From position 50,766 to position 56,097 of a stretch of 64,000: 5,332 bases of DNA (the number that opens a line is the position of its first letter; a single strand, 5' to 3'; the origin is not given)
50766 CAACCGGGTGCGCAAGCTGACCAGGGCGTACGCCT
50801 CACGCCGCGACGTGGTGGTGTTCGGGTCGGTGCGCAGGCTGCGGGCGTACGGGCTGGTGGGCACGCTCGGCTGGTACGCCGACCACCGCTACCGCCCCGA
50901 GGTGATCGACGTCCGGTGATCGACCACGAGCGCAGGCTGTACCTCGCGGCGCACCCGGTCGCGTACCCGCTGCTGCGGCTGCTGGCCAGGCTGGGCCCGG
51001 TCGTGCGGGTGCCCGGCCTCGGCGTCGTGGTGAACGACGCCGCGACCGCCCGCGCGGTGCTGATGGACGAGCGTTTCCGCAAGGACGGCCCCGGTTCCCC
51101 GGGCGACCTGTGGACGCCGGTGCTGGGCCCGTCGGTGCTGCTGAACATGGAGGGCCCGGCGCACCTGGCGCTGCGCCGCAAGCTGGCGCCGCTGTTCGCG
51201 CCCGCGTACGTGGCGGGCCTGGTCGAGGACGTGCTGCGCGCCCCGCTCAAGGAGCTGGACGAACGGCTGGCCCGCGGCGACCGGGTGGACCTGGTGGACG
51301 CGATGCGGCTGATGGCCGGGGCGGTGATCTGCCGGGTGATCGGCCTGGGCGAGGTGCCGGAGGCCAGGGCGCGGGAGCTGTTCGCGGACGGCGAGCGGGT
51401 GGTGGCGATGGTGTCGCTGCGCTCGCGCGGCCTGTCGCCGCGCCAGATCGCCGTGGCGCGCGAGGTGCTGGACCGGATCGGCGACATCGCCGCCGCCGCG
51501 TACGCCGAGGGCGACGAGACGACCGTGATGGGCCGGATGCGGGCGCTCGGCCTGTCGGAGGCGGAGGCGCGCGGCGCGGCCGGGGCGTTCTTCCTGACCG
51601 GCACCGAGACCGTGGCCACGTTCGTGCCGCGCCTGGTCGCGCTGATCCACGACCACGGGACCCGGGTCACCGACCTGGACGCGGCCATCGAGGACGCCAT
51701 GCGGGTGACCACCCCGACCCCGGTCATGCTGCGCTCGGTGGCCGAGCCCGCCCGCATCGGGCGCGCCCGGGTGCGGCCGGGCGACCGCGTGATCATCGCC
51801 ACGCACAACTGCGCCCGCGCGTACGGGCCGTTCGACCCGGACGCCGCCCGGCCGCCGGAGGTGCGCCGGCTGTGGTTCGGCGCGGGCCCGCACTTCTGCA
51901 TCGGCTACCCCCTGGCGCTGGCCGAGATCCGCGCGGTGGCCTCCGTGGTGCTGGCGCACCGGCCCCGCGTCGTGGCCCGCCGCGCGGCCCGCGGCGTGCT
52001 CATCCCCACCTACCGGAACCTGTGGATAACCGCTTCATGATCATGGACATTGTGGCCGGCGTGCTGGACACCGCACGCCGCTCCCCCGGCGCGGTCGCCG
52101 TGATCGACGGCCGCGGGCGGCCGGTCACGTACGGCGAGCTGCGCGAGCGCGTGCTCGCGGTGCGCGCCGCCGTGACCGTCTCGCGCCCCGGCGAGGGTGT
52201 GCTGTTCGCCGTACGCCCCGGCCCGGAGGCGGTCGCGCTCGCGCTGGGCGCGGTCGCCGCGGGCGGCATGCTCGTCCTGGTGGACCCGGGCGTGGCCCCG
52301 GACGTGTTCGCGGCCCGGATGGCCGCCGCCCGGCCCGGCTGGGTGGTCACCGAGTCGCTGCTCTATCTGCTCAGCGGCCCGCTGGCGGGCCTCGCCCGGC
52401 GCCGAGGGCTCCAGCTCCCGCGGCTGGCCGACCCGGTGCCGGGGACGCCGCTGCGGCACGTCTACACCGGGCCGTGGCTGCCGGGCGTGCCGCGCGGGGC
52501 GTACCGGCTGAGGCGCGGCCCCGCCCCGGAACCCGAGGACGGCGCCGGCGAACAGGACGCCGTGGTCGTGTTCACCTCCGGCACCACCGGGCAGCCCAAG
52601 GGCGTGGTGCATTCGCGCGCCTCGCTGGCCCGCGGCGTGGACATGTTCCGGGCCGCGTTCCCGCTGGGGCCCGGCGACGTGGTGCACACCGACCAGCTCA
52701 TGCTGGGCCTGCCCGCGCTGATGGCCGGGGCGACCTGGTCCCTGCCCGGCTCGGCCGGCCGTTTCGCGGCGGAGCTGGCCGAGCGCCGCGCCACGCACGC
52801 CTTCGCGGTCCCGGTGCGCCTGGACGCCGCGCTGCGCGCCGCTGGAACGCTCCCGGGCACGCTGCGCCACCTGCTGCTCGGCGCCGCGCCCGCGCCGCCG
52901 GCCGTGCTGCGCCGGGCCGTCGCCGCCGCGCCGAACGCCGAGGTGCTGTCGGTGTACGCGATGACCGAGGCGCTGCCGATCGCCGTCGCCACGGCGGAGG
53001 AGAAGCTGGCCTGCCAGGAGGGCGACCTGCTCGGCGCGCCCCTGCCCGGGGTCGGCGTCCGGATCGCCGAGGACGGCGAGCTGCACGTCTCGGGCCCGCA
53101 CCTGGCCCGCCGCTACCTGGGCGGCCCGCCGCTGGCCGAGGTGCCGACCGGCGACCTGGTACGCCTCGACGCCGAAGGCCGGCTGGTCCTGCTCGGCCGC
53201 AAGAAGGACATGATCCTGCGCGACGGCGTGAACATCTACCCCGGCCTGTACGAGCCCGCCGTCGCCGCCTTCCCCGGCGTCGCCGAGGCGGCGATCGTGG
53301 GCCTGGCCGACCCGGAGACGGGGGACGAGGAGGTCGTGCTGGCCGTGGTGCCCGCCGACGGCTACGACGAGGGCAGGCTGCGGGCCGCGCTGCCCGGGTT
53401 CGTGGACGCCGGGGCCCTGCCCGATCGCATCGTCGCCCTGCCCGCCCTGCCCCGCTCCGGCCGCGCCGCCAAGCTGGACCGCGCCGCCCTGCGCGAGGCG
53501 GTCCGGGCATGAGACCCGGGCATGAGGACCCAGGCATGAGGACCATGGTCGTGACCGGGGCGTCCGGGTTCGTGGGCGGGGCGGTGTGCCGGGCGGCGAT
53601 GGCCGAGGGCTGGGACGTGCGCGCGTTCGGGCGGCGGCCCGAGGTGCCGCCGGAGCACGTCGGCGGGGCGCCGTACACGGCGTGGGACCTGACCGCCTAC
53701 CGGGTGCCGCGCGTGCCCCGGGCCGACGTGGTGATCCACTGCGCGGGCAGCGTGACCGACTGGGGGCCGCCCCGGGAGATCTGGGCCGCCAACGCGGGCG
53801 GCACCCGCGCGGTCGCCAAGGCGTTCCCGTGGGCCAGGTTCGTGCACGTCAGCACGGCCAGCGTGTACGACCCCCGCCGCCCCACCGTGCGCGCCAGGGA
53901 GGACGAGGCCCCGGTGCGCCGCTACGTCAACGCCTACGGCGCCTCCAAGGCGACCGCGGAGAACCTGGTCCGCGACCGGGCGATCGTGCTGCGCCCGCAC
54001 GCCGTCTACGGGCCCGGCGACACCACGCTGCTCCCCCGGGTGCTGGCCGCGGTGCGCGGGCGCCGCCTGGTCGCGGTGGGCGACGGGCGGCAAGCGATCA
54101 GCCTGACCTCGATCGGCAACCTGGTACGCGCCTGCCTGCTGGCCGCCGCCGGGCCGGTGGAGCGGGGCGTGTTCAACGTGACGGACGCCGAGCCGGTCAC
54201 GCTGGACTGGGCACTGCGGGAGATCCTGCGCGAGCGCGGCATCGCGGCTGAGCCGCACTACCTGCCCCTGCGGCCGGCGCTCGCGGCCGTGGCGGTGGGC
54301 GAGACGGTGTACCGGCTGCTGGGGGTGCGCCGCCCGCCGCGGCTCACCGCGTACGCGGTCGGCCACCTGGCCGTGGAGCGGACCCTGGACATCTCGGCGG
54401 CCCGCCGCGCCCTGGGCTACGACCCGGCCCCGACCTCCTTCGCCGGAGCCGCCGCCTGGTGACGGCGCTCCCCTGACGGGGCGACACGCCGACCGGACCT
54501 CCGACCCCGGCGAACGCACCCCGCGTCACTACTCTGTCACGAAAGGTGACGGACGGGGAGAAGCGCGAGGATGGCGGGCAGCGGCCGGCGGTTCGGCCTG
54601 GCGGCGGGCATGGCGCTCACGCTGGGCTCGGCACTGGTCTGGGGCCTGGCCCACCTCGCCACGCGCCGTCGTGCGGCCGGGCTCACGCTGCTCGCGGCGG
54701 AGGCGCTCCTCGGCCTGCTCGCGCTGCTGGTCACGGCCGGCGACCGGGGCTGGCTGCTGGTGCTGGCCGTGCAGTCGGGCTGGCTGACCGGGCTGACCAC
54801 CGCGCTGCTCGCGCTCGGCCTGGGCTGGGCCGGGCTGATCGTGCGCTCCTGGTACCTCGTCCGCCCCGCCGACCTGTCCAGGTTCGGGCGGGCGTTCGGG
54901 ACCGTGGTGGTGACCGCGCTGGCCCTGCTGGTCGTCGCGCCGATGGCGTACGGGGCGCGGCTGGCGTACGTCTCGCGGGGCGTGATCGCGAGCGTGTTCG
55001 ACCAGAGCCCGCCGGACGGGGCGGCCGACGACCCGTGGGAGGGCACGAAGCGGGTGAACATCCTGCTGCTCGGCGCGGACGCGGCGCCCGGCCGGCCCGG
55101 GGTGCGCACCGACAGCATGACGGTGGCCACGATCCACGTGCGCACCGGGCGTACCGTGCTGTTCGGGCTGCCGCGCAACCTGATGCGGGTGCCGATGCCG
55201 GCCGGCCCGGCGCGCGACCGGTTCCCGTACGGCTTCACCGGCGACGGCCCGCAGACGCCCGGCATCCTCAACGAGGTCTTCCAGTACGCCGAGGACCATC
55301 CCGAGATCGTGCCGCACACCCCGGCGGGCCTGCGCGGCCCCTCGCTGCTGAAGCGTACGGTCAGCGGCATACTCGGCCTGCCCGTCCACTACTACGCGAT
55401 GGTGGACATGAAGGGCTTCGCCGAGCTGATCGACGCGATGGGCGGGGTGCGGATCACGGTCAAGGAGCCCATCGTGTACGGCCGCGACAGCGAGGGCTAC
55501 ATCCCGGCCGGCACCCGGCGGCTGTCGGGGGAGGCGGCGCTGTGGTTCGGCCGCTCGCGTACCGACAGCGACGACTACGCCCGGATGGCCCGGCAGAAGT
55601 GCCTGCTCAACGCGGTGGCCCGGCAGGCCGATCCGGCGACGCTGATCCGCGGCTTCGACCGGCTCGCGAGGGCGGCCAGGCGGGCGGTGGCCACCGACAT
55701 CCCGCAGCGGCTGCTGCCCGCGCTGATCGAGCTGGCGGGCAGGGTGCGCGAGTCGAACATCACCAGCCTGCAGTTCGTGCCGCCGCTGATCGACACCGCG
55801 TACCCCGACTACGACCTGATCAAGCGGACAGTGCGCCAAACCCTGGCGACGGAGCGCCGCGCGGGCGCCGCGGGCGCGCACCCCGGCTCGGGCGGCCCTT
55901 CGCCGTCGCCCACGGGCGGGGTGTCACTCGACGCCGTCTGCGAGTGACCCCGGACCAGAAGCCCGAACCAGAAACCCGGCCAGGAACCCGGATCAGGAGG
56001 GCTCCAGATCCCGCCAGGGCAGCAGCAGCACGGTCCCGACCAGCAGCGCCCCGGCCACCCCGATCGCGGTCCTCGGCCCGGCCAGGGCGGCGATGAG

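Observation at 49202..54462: Compact five-gene coupled biosynthetic operon: KAS III-like, GT2, cytochrome P450, fatty acyl-AMP/CoA ligase, NAD-dependent epimerase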

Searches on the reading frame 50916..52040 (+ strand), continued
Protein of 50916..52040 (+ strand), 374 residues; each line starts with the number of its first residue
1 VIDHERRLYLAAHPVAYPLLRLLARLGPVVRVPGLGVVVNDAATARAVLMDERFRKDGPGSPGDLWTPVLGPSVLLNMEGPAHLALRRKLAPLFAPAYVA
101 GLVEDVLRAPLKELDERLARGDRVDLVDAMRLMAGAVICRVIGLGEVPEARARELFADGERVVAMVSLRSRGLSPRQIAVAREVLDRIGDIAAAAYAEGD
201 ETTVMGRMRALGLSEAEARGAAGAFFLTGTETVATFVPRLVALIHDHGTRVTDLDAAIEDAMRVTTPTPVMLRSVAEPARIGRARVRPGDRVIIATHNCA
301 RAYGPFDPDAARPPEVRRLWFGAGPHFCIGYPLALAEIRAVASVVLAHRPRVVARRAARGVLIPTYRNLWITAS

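Call 90: find_encoding_contigs(protein=P0469, flank=7000, max_places=1)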
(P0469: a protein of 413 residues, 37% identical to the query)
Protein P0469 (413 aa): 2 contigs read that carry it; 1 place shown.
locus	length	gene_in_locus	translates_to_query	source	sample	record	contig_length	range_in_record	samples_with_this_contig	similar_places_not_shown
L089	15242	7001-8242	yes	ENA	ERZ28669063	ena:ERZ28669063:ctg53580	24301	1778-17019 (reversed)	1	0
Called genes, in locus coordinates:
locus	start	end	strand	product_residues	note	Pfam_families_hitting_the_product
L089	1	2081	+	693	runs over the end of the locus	PF07730:HisKA_3 (weak)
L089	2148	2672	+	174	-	PF08281:Sigma70_r4_2 (weak), PF00196:GerE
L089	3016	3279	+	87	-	PF00069:Pkinase (weak)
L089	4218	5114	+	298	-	PF14378:PAP2_3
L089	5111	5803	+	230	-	PF00108:Thiolase_N (weak), PF08545:ACP_syn_III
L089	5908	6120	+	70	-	PF08541:ACP_syn_III_C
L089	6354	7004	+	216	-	PF00535:Glycos_transf_2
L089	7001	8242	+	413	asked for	PF00067:p450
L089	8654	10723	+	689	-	PF00501:AMP-binding, PF01370:Epimerase, PF01073:3Beta_HSD, PF04321:RmlD_sub_bind (weak), PF07993:NAD_binding_4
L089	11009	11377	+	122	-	PF13560:HTH_31, PF01381:HTH_3, PF13443:HTH_26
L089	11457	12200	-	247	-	-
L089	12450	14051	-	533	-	PF13522:GATase_6, PF13537:GATase_7, PF00733:Asn_synthase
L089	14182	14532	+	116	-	-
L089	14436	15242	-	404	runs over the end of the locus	PF02771:Acyl-CoA_dh_N, PF02770:Acyl-CoA_dh_M, PF00441:Acyl-CoA_dh_1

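Call 91: find_encoding_contigs(protein=P0423, flank=7000, max_places=1)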
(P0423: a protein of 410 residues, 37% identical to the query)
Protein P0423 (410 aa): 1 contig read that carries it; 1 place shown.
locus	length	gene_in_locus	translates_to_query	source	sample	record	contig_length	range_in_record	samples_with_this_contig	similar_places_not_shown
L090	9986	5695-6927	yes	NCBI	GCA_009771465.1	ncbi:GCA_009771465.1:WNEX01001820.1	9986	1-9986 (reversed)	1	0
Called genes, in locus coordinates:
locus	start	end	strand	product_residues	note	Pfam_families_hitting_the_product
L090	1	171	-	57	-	?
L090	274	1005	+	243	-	-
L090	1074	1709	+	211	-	PF14333:DUF4389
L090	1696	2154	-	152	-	PF13622:4HBT_3 (weak), PF03061:4HBT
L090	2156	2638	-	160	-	-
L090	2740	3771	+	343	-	PF00108:Thiolase_N, PF08545:ACP_syn_III, PF08541:ACP_syn_III_C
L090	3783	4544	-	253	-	PF00535:Glycos_transf_2, PF10111:Glyco_tranf_2_2 (weak)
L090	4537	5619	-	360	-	PF07690:MFS_1, PF00083:Sugar_tr (weak), PF07690:MFS_1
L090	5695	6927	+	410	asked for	PF00067:p450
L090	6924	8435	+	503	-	PF00501:AMP-binding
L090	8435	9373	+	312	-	PF01073:3Beta_HSD, PF01370:Epimerase, PF04321:RmlD_sub_bind, PF13460:NAD_binding_10, PF07993:NAD_binding_4, PF16363:GDP_Man_Dehyd (weak)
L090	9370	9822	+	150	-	PF02311:AraC_binding, PF07883:Cupin_2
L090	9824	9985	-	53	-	?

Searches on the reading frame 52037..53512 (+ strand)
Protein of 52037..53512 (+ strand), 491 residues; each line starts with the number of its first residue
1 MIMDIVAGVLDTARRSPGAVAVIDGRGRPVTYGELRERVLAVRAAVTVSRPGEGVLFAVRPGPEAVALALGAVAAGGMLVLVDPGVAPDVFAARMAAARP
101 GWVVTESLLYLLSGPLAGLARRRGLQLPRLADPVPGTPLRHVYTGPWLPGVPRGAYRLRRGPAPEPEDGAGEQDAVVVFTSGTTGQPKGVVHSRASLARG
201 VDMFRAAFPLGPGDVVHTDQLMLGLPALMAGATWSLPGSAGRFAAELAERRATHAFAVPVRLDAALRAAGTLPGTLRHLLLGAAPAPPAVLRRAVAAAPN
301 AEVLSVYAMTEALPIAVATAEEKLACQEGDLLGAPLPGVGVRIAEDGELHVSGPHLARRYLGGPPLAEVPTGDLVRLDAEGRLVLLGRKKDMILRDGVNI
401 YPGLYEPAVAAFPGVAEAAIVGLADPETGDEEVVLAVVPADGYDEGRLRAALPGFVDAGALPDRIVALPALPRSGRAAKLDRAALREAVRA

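Call 12: search_protein_families(library=pfam, proteins=[window:52037-53512:+], max_evalue=0.001)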
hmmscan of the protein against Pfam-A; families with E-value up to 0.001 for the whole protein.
window:52037-53512:+ (491 aa): 2 families
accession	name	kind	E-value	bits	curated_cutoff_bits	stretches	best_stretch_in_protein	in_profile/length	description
PF00501.34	AMP-binding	-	6e-46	157.4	29.9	1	12-361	4-384/384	AMP-binding enzyme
PF13193.12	AMP-binding_C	-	2.1e-08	35.4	24.5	1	406-474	3-72/76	AMP-binding enzyme C-terminal domain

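Call 13: search_protein_families(library=ncbifam, proteins=[window:52037-53512:+], max_evalue=0.001)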
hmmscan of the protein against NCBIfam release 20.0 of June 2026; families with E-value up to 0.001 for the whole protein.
window:52037-53512:+ (491 aa): 96 families (the best 25 are shown)
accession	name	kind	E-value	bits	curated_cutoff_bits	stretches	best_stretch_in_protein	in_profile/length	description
NF004837.0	PRK06187.1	subfamily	9.5e-43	146.2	476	1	170-490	167-523/531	long-chain-fatty-acid--CoA ligase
TIGR01923.1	menE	equivalog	5.6e-36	124.3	330.15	1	171-484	112-441/442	o-succinylbenzoate--CoA ligase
NF004511.1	PRK05852.1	equivalog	2.4e-33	115.5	650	1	166-487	149-502/505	FadD7 family fatty acid--CoA ligase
NF006754.0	PRK09274.1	equivalog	3.6e-33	114.6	478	2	5-345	7-368/555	fatty acid CoA ligase family protein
TIGR01733.1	AA-adenyl-dom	subfamily_domain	4.9e-32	111.2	317.4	1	31-419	1-408/409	amino acid adenylation domain-containing protein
NF005801.1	PRK07656.1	equivalog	2.9e-29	102.1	657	1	9-430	7-444/500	FadD3 family acyl-CoA ligase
NF038078.1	NRPS_MxcG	equivalog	6.1e-27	93.3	2300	2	269-489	711-960/1442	myxochelin non-ribosomal peptide synthetase MxcG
NF005858.0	PRK07787.1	subfamily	1.5e-26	92.9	575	1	166-474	123-458/471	acyl-CoA synthetase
NF005702.0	PRK07514.1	subfamily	9.1e-26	90.3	558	1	172-489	157-500/506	malonyl-CoA synthase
TIGR03098.1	ligase_PEP_1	hypoth_equivalog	1.9e-25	89.3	592.35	2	369-486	398-515/517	acyl-CoA ligase (AMP-forming), exosortase A system-associated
NF006572.0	PRK09088.1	equivalog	7.8e-25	87.5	696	1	172-489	140-487/491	acyl-CoA synthetase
NF009071.0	PRK12406.1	subfamily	7.9e-25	87.2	701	2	370-487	383-500/510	acyl-CoA synthetase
NF002966.0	PRK03640.1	equivalog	1.6e-24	86.4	556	1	245-489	223-480/483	o-succinylbenzoate--CoA ligase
NF005857.1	PRK07786.1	exception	1.9e-24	86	733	1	162-486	156-509/513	fatty-acid--CoA ligase FadD5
NF004114.0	PRK05605.1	equivalog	3.8e-24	84.9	766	1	170-489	219-569/575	long-chain-fatty-acid--CoA ligase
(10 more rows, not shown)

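Call 15: search_solved_structures(query=window:52037-53512:+, max_evalue=0.001)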
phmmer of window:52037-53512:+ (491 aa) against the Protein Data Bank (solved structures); distinct sequences matched with E-value up to 0.001: 156 (the best 60 are shown).
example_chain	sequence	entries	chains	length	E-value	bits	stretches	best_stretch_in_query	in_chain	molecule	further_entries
8r2q_A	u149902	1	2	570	2.2e-26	96.4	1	160-475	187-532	Probable fatty-acid-CoA ligase FadD5 (Fatty-acid-CoA synthetase) (Fatty-acid-CoA synthase)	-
3r44_A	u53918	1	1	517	3.7e-26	95.6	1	150-488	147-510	fatty acyl CoA synthetase FADD13 (FATTY-ACYL-CoA SYNTHETASE)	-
8r2r_A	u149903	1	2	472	8.5e-20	74.6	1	160-414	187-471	Probable fatty-acid-CoA ligase FadD5 (Fatty-acid-CoA synthetase) (Fatty-acid-CoA synthase)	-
8wev_A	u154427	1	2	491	9.3e-20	74.5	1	170-476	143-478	Feruloyl-CoA Synthetase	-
8weu_A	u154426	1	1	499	9.7e-20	74.4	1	170-476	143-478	Fatty-acyl-CoA synthase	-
4fuq_A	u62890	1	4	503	2e-19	73.4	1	170-488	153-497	Malonyl CoA synthetase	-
8xjz_C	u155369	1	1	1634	6e-19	71.8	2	355-483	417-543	Peptide synthetase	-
4fut_A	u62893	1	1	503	7.1e-19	71.6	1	171-488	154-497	Malonyl CoA synthetase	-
6sq8_A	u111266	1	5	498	1e-18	71.1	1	18-482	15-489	Fatty acid CoA ligase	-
6h1b_A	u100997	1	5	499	1.9e-18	70.2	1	18-474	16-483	Fatty acid CoA ligase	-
5ie0_A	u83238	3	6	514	2.5e-18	69.8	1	174-482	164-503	Oxalate--CoA ligase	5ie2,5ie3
4gxr_A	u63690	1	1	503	4.8e-18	68.9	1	171-488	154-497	Malonyl CoA synthetase, Benzoate-CoA ligase Chimeric protein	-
3ipl_A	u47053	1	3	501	2.6e-17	66.4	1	175-475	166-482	2-succinylbenzoate--CoA ligase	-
5buq_A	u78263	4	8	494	2.7e-17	66.4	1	174-487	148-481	2-succinylbenzoate--CoA ligase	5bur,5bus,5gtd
4gxq_A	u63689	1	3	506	4.3e-17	65.7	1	171-488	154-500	Malonyl CoA synthetase, Benzoate-CoA ligase Chimeric protein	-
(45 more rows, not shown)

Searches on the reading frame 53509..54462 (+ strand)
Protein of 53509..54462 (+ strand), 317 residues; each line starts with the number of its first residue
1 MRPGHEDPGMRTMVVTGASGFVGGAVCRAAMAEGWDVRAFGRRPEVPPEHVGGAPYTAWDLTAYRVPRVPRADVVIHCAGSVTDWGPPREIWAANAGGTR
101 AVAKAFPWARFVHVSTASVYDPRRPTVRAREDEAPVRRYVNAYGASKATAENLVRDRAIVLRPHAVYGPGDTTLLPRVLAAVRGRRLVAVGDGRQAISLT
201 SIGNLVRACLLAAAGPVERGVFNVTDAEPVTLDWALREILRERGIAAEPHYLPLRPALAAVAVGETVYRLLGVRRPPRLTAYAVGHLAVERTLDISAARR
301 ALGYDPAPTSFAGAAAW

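Call 12: search_protein_families(library=pfam, proteins=[window:53509-54462:+], max_evalue=0.001)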
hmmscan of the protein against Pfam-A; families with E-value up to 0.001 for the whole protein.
window:53509-54462:+ (317 aa): 7 families
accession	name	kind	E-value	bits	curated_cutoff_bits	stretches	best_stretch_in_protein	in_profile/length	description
PF01370.27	Epimerase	-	9.2e-29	101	20.9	1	13-224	1-239/240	NAD dependent epimerase/dehydratase family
PF01073.25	3Beta_HSD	-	1.6e-16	60.7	22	1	14-245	1-270/280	3-beta hydroxysteroid dehydrogenase/isomerase family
PF04321.23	RmlD_sub_bind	-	7.3e-13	48.7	27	1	13-231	3-219/287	RmlD substrate binding domain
PF07993.18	NAD_binding_4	-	7.2e-11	42.2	20.1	1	71-168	88-209/258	Male sterility protein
PF13460.12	NAD_binding_10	-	4.8e-07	30.2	27.2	1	17-158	1-135/184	NAD(P)H-binding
PF16363.11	GDP_Man_Dehyd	-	4.7e-05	23.4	27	0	88-156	95-166/332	GDP-mannose 4,6 dehydratase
PF00106.31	adh_short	-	0.00068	19.6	26.6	0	12-45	2-35/195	short chain dehydrogenase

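Call 13: search_protein_families(library=ncbifam, proteins=[window:53509-54462:+], max_evalue=0.001)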
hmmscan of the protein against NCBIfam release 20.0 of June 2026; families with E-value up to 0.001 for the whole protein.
window:53509-54462:+ (317 aa): 14 families
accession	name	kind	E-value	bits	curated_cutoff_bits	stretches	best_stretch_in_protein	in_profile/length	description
NF042422.1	oxyalk_red_OleD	equivalog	1.6e-35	123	580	1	13-307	3-314/329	2-alkyl-3-oxoalkanoate reductase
NF042423.1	oxyalk_red_Shew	equivalog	1.2e-33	116.6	580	1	11-306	9-320/331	2-alkyl-3-oxoalkanoate reductase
TIGR03466.1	HpnA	hypoth_equivalog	6.2e-17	61.5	367.65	1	13-312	3-313/327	hopanoid-associated sugar epimerase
TIGR01777.1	yfcH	hypoth_equivalog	7.3e-12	45.5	207.35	1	14-272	2-267/292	TIGR01777 family oxidoreductase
TIGR01214.1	rmlD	equivalog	3.6e-10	39.4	224.05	1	13-226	2-209/285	dTDP-4-dehydrorhamnose reductase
TIGR01746.1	Thioester-redct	subfamily_domain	2.7e-09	36.7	213.35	1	71-168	88-191/371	thioester reductase domain-containing protein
NF052578.1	StrlDmthSdmBMthl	equivalog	4.1e-07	30.1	600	1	12-317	2-321/328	sterol demethylase protein SdmB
TIGR01181.1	dTDP_gluc_dehyt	equivalog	6.6e-07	28.7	365.1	1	101-228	110-246/321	dTDP-glucose 4,6-dehydratase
TIGR01179.1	galE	equivalog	3.7e-06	26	262.3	0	73-158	72-160/332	UDP-glucose 4-epimerase GalE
NF050030.1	thlkprotThyD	equivalog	6.6e-06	25.5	400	1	13-256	3-260/305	thylakoid membrane protein ThyD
NF041293.1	G6PDh_Azf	equivalog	7e-06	25.6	400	1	12-155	4-164/252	NAD-dependent glucose-6-phosphate dehydrogenase Azf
TIGR04180.1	EDH_00030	hypoth_equivalog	9.3e-05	21.6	475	0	14-41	2-29/297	NAD-dependent 4,6-dehydratase LegB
TIGR02197.1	heptose_epim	equivalog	0.0003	20.1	274.6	0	73-159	68-154/316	ADP-glyceromanno-heptose 6-epimerase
NF007582.0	PRK10217.1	equivalog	0.00074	18.7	698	0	109-210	127-237/355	dTDP-glucose 4,6-dehydratase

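Call 54: search_solved_structures(query=A4, max_evalue=0.00001)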
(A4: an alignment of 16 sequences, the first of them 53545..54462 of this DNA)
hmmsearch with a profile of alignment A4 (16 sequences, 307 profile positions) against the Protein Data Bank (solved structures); distinct sequences matched with E-value up to 0.00001: 51.
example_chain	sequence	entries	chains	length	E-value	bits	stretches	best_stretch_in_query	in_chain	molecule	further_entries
6jkg_A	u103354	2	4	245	2.3e-19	73.1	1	2-205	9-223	Sterol-4-alpha-carboxylate 3-dehydrogenase, decarboxylating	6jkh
6kv9_A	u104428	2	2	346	3.1e-17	66.1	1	3-254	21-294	MoeE5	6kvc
6zl6_A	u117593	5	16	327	9.1e-15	58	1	1-252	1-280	Epimerase domain-containing protein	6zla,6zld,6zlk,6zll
3wj7_A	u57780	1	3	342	1.6e-14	57.3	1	5-299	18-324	Putative oxidoreductase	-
6zlj_A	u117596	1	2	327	5e-14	55.6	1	1-252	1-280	Epimerase domain-containing protein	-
4id9_A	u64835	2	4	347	1.4e-11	47.6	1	3-152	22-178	SHORT-CHAIN DEHYDROGENASE/REDUCTASE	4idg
5u4q_A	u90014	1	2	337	3.9e-11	46.1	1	1-256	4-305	dTDP-glucose 4,6-dehydratase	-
9g83_P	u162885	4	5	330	7.3e-11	45.2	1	3-248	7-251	NAD-dependent epimerase/dehydratase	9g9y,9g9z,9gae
6vlo_A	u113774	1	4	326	2.6e-10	43.4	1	3-246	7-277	Putative dTDP-D-glucose 4,6-dehydratase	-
2hun_A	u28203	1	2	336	2.8e-10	43.3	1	1-231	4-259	336aa long hypothetical dTDP-glucose 4,6-dehydratase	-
3vps_A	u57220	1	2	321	1.6e-09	40.8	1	2-233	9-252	NAD-dependent epimerase/dehydratase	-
3ehe_A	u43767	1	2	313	2.7e-09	40.1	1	3-236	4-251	UDP-glucose 4-epimerase (GalE-1)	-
8vr2_A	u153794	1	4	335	3.9e-09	39.6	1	2-222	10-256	NAD-dependent epimerase/dehydratase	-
8w3u_A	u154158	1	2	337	1.7e-08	37.5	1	2-161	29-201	dTDP-glucose 4,6-dehydratase related protein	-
9ar1_A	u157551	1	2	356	1.9e-08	37.3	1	2-161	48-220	dTDP-glucose 4,6-dehydratase related protein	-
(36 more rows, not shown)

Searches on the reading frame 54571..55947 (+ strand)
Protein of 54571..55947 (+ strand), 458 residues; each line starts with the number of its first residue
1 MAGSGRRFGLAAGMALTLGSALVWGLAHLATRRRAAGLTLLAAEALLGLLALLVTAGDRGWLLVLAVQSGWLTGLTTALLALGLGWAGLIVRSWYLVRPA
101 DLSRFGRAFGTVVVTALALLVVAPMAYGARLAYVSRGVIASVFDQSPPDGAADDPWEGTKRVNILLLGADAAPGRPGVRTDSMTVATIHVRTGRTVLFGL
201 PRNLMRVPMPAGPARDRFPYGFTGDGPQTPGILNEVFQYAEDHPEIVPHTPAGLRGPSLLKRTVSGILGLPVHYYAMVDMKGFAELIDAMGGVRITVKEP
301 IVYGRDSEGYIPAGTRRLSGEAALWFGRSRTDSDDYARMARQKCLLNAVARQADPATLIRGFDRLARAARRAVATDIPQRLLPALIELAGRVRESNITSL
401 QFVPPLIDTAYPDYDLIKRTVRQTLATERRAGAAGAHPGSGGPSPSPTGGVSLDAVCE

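Call 12: search_protein_families(library=pfam, proteins=[window:54571-55947:+], max_evalue=0.001)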
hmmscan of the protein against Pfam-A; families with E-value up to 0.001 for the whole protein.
window:54571-55947:+ (458 aa): 1 family
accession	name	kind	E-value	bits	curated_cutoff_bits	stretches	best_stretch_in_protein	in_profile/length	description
PF03816.19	LytR_cpsA_psr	-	4.8e-26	92.1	24.6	1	179-353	1-148/150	LytR_cpsA_psr family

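Call 13: search_protein_families(library=ncbifam, proteins=[window:54571-55947:+], max_evalue=0.001)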
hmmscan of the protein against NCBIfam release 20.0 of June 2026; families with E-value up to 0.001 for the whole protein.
window:54571-55947:+ (458 aa): 4 families
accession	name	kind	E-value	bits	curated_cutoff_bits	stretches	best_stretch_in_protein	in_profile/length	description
TIGR00350.1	lytR_cpsA_psr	domain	9.6e-22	77.9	62.3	1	179-352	2-149/152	LCP family glycopolymer transferase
NF006897.1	PRK09379.1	equivalog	2.1e-16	60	441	1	261-379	127-244/298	polyisoprenyl-teichoic acid--peptidoglycan teichoic acid transferase TagU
NF047591.1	ligase_LytR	equivalog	5.5e-13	48.9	450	1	259-377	134-259/336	glycopolymer--peptidoglycan transferase LytR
NF051849.1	LCP_trans_Cps2A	equivalog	1.8e-07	30.8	650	1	250-386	281-418/477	LCP family glycopolymer transferase CpsA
